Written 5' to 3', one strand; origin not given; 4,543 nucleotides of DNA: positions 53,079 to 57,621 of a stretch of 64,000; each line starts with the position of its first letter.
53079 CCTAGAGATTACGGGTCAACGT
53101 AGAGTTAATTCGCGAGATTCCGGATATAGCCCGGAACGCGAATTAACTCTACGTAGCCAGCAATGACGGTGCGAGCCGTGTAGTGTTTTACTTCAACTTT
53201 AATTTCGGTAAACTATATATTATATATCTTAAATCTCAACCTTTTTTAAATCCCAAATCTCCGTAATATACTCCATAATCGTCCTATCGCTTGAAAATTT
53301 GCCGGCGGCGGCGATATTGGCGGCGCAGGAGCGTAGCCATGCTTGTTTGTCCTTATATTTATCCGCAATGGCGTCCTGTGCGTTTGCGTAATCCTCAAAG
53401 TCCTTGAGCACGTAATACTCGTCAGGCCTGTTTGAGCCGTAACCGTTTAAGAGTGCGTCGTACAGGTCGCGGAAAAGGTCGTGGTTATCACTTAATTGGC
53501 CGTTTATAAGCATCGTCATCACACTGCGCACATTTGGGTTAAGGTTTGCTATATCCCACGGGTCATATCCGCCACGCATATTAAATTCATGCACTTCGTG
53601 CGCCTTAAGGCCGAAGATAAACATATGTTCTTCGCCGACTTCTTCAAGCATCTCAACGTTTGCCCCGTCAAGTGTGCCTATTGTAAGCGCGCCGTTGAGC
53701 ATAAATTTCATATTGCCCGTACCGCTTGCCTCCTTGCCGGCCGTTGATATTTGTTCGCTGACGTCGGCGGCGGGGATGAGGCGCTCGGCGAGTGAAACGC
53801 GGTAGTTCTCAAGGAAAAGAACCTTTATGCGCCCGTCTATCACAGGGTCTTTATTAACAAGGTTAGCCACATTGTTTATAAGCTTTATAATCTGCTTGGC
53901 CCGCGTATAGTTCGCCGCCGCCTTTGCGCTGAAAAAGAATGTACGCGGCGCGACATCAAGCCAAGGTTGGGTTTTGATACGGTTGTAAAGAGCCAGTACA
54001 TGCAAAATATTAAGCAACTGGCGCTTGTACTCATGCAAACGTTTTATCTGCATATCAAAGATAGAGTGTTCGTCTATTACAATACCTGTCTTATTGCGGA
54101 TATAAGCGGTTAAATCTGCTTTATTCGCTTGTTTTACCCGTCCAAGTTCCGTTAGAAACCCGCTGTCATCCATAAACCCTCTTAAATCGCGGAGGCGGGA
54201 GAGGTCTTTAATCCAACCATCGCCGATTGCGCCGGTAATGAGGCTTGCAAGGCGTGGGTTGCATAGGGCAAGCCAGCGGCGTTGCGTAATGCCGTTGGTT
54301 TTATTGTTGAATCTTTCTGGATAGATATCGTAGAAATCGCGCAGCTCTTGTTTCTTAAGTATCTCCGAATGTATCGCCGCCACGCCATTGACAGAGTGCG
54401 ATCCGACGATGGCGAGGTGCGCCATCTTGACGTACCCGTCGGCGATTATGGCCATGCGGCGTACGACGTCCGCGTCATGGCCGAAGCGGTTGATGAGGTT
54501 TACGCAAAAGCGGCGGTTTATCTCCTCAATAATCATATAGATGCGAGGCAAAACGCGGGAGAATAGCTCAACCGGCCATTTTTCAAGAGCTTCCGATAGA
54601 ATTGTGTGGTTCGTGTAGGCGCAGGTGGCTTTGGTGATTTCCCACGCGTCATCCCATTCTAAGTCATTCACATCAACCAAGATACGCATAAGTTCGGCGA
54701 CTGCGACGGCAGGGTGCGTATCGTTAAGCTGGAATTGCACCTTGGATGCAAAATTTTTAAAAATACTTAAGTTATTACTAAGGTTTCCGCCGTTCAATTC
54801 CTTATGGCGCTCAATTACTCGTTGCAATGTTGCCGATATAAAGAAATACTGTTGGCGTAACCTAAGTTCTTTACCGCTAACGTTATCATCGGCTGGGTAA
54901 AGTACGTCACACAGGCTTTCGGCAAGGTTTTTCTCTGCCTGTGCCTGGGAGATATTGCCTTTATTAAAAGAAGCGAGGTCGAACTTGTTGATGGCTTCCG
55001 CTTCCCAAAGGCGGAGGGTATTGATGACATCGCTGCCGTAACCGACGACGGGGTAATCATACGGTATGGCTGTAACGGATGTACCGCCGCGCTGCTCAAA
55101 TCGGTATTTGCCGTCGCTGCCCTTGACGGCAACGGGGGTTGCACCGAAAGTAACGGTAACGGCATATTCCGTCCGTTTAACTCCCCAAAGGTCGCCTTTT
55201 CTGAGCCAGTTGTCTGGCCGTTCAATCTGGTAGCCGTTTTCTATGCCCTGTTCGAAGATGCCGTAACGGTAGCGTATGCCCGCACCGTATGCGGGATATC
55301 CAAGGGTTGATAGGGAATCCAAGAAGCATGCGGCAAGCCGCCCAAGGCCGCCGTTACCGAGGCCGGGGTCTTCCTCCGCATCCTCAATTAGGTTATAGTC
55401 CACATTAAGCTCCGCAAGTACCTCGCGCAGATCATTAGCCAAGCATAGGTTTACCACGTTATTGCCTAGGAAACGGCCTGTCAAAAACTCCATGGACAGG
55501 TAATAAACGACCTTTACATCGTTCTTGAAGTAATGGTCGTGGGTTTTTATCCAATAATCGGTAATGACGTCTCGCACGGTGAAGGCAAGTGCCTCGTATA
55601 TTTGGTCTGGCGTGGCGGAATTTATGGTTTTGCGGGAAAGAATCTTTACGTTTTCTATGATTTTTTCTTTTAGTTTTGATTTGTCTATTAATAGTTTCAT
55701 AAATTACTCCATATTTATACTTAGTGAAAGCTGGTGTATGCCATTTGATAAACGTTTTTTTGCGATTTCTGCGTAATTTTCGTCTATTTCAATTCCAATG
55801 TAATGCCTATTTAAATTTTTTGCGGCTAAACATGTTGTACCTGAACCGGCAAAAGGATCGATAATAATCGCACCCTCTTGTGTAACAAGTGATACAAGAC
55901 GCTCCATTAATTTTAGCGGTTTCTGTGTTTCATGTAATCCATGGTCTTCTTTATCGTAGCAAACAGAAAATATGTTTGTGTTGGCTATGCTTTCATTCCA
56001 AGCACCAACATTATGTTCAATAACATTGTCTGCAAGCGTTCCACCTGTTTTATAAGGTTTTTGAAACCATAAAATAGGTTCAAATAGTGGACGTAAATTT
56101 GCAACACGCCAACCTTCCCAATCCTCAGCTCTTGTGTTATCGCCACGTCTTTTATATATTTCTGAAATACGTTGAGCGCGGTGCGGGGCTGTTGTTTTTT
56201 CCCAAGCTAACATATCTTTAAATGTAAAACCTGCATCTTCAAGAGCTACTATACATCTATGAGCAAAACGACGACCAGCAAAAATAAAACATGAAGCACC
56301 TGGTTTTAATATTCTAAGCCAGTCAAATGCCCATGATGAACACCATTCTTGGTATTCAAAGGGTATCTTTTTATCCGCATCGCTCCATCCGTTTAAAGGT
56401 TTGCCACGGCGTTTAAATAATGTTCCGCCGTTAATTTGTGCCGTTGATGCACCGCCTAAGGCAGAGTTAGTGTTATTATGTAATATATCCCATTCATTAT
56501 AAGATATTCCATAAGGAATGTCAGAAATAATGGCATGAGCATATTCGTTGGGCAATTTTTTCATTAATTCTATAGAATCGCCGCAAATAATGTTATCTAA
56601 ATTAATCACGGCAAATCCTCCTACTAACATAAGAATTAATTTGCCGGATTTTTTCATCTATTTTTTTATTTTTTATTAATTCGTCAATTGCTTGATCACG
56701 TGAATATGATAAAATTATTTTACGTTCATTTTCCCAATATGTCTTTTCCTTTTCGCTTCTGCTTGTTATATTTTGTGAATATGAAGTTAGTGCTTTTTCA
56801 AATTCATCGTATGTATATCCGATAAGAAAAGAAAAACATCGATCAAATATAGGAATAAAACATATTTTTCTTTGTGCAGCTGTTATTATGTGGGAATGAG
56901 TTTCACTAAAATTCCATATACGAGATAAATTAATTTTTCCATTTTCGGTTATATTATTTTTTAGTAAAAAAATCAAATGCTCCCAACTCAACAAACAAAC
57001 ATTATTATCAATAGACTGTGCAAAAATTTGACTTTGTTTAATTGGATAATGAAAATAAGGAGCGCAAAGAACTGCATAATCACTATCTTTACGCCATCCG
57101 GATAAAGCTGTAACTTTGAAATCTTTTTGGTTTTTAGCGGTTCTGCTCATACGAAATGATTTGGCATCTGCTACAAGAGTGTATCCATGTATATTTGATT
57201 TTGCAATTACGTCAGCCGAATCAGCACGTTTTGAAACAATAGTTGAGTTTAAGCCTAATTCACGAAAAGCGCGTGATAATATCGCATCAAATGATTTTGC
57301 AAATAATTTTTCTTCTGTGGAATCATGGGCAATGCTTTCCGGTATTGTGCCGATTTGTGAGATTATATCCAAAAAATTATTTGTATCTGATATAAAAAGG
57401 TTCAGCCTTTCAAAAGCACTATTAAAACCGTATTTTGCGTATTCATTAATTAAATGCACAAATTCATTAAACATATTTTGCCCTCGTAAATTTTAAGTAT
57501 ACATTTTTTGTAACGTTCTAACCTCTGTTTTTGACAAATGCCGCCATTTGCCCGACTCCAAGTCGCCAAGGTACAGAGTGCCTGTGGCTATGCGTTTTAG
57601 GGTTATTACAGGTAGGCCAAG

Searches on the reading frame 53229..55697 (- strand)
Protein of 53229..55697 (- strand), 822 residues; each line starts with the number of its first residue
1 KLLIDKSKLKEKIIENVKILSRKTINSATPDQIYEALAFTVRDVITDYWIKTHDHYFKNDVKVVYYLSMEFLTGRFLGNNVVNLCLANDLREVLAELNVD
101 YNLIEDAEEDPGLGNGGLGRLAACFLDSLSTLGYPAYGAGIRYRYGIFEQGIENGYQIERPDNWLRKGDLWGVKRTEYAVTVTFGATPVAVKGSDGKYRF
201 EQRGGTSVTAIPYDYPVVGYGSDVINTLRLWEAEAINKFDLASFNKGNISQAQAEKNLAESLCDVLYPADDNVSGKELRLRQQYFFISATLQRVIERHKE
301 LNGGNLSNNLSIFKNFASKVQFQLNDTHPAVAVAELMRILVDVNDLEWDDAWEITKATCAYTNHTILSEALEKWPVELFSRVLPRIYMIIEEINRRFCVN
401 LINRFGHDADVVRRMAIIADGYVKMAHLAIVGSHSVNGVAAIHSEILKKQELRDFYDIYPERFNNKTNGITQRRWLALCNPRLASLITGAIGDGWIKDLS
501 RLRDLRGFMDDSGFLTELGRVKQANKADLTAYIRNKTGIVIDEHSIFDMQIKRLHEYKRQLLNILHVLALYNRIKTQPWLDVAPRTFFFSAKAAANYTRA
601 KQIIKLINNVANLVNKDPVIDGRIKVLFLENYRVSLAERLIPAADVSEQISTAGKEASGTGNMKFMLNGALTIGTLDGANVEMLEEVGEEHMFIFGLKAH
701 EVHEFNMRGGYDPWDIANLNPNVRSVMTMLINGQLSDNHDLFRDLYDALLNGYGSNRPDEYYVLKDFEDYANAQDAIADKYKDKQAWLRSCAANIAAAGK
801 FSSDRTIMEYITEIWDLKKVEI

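Call 70: search_protein_families(library=pfam, proteins=[window:53229-55697:-], max_evalue=0.000001)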
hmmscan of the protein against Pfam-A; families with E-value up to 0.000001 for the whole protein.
window:53229-55697:- (822 aa): 1 family
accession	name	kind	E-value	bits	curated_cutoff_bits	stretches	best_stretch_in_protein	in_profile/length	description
PF00343.26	Phosphorylase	-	0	1048.8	27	1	94-816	1-712/713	Carbohydrate phosphorylase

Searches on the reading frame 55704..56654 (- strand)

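Call 70: search_protein_families(library=pfam, proteins=[window:55704-56654:-], max_evalue=0.000001)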
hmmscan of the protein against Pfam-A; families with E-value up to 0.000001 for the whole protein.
window:55704-56654:- (316 aa): 1 family
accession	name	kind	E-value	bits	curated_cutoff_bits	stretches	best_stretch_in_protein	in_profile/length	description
PF01555.25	N6_N4_Mtase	-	3.9e-48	164.7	26.7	1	40-300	2-221/221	DNA methylase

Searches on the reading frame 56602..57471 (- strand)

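Call 70: search_protein_families(library=pfam, proteins=[window:56602-57471:-], max_evalue=0.000001)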
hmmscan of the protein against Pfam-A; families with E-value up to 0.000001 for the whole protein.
window:56602-57471:- (289 aa): 1 family
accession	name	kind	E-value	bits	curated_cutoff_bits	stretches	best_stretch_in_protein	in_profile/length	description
PF09518.16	RE_HindIII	-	3.3e-63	214.1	25.3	1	22-280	24-283/285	HindIII restriction endonuclease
